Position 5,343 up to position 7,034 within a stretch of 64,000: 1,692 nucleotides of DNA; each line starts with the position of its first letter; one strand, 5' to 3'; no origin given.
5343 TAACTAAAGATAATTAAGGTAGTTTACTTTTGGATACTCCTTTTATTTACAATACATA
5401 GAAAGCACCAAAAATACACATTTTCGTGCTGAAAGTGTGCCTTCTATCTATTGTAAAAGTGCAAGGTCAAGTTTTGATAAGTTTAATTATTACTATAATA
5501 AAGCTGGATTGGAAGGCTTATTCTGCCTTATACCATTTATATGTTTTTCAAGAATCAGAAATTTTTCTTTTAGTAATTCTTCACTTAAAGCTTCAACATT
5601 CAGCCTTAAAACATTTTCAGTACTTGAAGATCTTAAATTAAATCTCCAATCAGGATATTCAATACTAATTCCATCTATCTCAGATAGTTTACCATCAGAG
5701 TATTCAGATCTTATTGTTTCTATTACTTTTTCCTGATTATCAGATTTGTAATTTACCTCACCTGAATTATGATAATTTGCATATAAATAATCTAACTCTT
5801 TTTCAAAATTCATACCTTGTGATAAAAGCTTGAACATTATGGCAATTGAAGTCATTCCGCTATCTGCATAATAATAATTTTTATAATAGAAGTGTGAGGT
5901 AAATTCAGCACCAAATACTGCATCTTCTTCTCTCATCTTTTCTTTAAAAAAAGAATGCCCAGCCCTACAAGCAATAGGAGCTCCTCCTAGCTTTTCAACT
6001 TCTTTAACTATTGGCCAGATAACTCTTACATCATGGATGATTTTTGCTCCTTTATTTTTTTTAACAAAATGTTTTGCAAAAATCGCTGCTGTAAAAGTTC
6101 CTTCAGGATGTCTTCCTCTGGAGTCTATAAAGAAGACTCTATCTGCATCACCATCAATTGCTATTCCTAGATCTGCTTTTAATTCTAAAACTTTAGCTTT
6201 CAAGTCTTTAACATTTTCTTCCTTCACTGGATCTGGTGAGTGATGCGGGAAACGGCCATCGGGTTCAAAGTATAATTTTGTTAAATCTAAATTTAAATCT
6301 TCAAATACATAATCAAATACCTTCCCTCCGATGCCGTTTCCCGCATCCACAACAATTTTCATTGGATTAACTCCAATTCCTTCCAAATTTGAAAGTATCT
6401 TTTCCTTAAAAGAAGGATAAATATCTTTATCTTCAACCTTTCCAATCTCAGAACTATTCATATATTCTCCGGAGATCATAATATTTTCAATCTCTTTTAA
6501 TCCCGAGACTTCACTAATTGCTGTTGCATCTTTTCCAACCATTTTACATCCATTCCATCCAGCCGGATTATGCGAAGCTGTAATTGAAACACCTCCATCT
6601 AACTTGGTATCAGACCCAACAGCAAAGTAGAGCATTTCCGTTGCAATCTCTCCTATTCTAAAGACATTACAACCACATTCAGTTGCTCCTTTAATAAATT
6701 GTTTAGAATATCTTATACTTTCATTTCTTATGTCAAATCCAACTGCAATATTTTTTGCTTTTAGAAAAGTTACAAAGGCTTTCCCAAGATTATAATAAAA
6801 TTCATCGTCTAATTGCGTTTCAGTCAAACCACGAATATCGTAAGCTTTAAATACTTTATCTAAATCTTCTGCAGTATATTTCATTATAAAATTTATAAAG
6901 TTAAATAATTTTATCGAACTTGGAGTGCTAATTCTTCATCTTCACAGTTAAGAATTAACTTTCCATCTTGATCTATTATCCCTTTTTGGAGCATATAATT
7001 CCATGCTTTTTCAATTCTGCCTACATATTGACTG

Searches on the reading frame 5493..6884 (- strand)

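Call 16: search_protein_families(library=pfam, proteins=[window:5493-6884:-], max_evalue=0.001)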
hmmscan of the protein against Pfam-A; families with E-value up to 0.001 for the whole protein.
window:5493-6884:- (463 aa): 4 families
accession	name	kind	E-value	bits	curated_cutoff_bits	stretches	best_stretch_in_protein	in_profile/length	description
PF02878.22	PGM_PMM_I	-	2.8e-29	102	22.5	1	10-137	2-132/138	Phosphoglucomutase/phosphomannomutase, alpha/beta/alpha domain I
PF02879.22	PGM_PMM_II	-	5e-23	82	29.3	1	168-257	14-103/103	Phosphoglucomutase/phosphomannomutase, alpha/beta/alpha domain II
PF02880.22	PGM_PMM_III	-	2.8e-15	56.9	20.7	1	264-368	4-112/115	Phosphoglucomutase/phosphomannomutase, alpha/beta/alpha domain III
PF00408.26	PGM_PMM_IV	-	3.9e-06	27.3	23.1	1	376-440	1-60/68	Phosphoglucomutase/phosphomannomutase, C-terminal domain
